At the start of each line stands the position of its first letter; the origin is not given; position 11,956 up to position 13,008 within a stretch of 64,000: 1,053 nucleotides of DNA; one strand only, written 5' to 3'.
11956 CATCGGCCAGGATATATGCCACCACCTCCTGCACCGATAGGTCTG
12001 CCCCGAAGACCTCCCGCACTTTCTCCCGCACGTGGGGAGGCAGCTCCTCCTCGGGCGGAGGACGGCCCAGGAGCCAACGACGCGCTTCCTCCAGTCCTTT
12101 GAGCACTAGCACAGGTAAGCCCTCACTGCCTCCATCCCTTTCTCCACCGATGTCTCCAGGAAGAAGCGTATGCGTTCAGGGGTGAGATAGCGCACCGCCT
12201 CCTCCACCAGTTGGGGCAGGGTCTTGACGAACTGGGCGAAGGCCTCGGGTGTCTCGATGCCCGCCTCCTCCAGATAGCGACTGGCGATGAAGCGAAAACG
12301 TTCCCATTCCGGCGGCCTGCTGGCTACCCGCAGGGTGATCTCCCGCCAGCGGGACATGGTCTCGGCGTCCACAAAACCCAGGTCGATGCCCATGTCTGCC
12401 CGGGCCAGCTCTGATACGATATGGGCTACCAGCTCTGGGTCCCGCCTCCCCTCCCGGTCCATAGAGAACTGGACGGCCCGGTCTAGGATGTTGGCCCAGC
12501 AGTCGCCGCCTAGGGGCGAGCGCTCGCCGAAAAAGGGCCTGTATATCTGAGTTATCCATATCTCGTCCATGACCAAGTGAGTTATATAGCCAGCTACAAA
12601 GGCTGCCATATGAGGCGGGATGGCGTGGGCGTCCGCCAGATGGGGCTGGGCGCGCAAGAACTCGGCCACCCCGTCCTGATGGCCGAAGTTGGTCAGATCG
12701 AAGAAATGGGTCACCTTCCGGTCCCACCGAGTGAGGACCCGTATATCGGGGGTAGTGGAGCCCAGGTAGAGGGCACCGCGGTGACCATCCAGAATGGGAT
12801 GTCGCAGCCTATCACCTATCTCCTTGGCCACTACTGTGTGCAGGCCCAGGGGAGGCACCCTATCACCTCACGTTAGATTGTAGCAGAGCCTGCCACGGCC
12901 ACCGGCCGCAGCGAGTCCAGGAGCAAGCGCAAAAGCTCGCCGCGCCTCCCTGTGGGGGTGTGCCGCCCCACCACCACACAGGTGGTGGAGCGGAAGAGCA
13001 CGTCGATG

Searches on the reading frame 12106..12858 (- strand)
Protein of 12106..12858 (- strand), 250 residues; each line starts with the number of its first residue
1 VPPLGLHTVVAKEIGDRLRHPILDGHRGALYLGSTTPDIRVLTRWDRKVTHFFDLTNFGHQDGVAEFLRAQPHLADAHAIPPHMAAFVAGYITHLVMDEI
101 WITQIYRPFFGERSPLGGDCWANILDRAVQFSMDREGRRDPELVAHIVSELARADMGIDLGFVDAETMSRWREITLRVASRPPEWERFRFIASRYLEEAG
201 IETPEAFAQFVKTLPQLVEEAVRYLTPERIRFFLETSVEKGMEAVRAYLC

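Call 3: search_protein_families(library=pfam, proteins=[window:12106-12858:-], max_evalue=1)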
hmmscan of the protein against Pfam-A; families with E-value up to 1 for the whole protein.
window:12106-12858:- (250 aa): 2 families
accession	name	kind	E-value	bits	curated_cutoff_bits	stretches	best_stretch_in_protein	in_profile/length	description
PF00882.24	Zn_dep_PLPC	-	7.3e-06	26.5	26.8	1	21-98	21-93/167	Zinc dependent phospholipase C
PF04005.17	Hus1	-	0.27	10.7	27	1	204-243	10-49/288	Hus1-like protein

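Call 4: search_protein_families(library=ncbifam, proteins=[window:12106-12858:-], max_evalue=1)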
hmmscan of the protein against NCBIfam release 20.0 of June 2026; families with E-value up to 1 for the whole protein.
window:12106-12858:- (250 aa): 0 families

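Call 53: search_solved_structures(query=window:12106-12858:-, max_evalue=10, show_alignments=1)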
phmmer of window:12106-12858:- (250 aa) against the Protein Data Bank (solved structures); distinct sequences matched with E-value up to 10: 2.
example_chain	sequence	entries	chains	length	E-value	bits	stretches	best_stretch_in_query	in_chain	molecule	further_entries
4glv_B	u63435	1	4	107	1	11.8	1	137-172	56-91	OBody AM3L09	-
1e4f_T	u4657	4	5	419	1.7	11.1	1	176-239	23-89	CELL DIVISION PROTEIN FTSA | CELL DIVISION PROTEIN FTSA, PUTATIVE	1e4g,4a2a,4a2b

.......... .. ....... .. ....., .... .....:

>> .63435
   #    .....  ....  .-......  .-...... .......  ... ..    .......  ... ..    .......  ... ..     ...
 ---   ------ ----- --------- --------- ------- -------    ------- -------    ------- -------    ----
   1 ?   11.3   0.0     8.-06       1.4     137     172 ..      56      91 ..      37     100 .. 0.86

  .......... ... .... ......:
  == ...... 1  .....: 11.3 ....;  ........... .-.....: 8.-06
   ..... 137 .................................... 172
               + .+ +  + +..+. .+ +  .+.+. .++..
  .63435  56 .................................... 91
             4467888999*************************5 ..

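Call 55: find_homologous_proteins(query=window:12106-12858:-, max_evalue=0.00001)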
Query window:12106-12858:- (250 aa): 864 proteins with E <= 0.00001 among 2031 candidates; the best 120 are listed.
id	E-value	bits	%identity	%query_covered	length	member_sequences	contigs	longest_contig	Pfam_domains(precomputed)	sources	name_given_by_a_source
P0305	1.6e-166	570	99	100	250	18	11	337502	PF00882.25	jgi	jgi:hypothetical protein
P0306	9.2e-148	508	86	100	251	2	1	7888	-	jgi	-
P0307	8.9e-118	410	74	97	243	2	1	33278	PF00882.25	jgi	-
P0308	6.3e-115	401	68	100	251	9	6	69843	-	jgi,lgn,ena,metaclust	metaclust:\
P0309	1.7e-105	370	62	100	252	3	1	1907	-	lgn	-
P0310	3.4e-104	366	64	100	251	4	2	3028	PF00882.25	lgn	-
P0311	5.7e-103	362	63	100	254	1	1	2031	-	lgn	-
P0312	1.4e-102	360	64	100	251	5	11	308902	PF00882.25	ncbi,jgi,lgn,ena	jgi:hypothetical protein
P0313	1.2e-101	357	62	100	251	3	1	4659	-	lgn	-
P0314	1.5e-101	357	60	100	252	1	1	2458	PF00882.25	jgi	-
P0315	2.1e-101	357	61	100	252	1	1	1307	-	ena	-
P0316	2.3e-101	356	61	100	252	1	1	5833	PF00882.25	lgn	-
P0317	2.5e-101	356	61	100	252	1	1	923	PF00882.25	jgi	jgi:hypothetical protein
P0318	3.4e-101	356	61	100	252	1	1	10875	-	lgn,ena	-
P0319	4.8e-101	355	60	100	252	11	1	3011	-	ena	-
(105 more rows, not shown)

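Call 62: predict_structure(alignment_id=A2)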
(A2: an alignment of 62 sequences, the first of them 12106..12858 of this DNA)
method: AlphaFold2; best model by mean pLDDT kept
length: 250 residues; sequences in the alignment: 62
mean_pLDDT: 90.9   pTM: 0.90
mean pLDDT of the five models: 90.9, 90.7, 89.8, 89.7, 89.6
residues with pLDDT >= 90: 167; 70-90: 79; 50-70: 4; < 50: 0
segments of 3 or more residues with pLDDT < 50: none
pLDDT, mean of each block of 10 residues (from residue 1): 81 98 97 93 85 86 93 95 96 97 95 93 93 87 92 81 86 87 80 88 91 91 94 97 98
secondary structure, 60 per line:
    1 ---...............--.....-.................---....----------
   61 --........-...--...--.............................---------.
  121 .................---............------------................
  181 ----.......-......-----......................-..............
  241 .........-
elements in order: H4-18 H21-25 H27-43 H47-50 H63-70 H82-110 H120-137 H141-152 H165-180 H185-191 H193-198 H204-225 H227-249

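Call 65: fold_search(model_id=the predicted structure, library=pdb)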
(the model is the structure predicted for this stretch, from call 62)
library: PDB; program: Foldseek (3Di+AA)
matches with E <= 10: 220; with E <= 0.001: 0
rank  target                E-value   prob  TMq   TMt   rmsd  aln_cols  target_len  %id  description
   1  3m3w_A                6.1e-01  0.04  0.10  0.09  36.0       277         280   17  Crystal structure of mouse PACSIN3 BAR domain mutant (released 2011-03-16)
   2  5cwp                  6.9e-01  0.13  0.17  0.19  18.3       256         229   13  Crystal structure of de novo designed helical repeat protein DHR79 (released 2015-12-16)
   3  3syv_H                9.4e-01  0.07  0.15  0.15  31.1       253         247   17  Crystal structure of mPACSIN 3 F-BAR domain mutant (released 2012-05-16)
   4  9k86_A                1.1e+00  0.08  0.15  0.17  17.1       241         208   11  Cryo-EM structure of designed zinc-induced filament Fiber-n6-Zn1-HEHE-410 (released 2025-10-29)
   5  3syv_D                1.1e+00  0.04  0.11  0.11  31.4       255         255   18  Crystal structure of mPACSIN 3 F-BAR domain mutant (released 2012-05-16)
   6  9k85_A                1.2e+00  0.08  0.15  0.17  21.0       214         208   15  Cryo-EM structure of designed zinc-induced filament Fiber-n6-Zn1-HEHE-46 (released 2025-10-29)
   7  3syv_C                1.2e+00  0.04  0.12  0.12  30.3       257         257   18  Crystal structure of mPACSIN 3 F-BAR domain mutant (released 2012-05-16)
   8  9k84_A                1.3e+00  0.06  0.14  0.16  18.0       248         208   13  Cryo-EM structure of designed zinc-induced filament Fiber-n6-Zn1-HEHE-44 (released 2025-10-29)
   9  9lsk_A                1.3e+00  0.06  0.14  0.10  18.8       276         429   10  Cryo-EM structure of the Klebsiella pneumoniae CitS (citrate-bound occluded state) (released 2025-03-12)
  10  3qe6_B                1.5e+00  0.03  0.12  0.11  34.9       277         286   16  Mouse PACSIN 3 F-BAR domain structure (released 2012-01-25)
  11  3qe6_A                1.6e+00  0.02  0.09  0.09  34.9       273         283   16  Mouse PACSIN 3 F-BAR domain structure (released 2012-01-25)
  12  9mg8_B                1.6e+00  0.06  0.16  0.13  17.1       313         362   13  Crystal Structure of b-iTHR-110 (released 2025-12-17)
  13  6rai_A                1.7e+00  0.04  0.13  0.07  22.6       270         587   14  Heterodimeric ABC exporter TmrAB in ATP-bound outward-facing occluded conformation (released 2019-07-31)
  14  8j07_3                1.9e+00  0.05  0.15  0.08  32.6       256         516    9  96nm repeat of human respiratory doublet microtubule and associated axonemal complexes (released 2023-07-26)
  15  3q0k_B                1.9e+00  0.04  0.13  0.12  34.6       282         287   14  Crystal structure of Human PACSIN 2 F-BAR (released 2012-02-15)
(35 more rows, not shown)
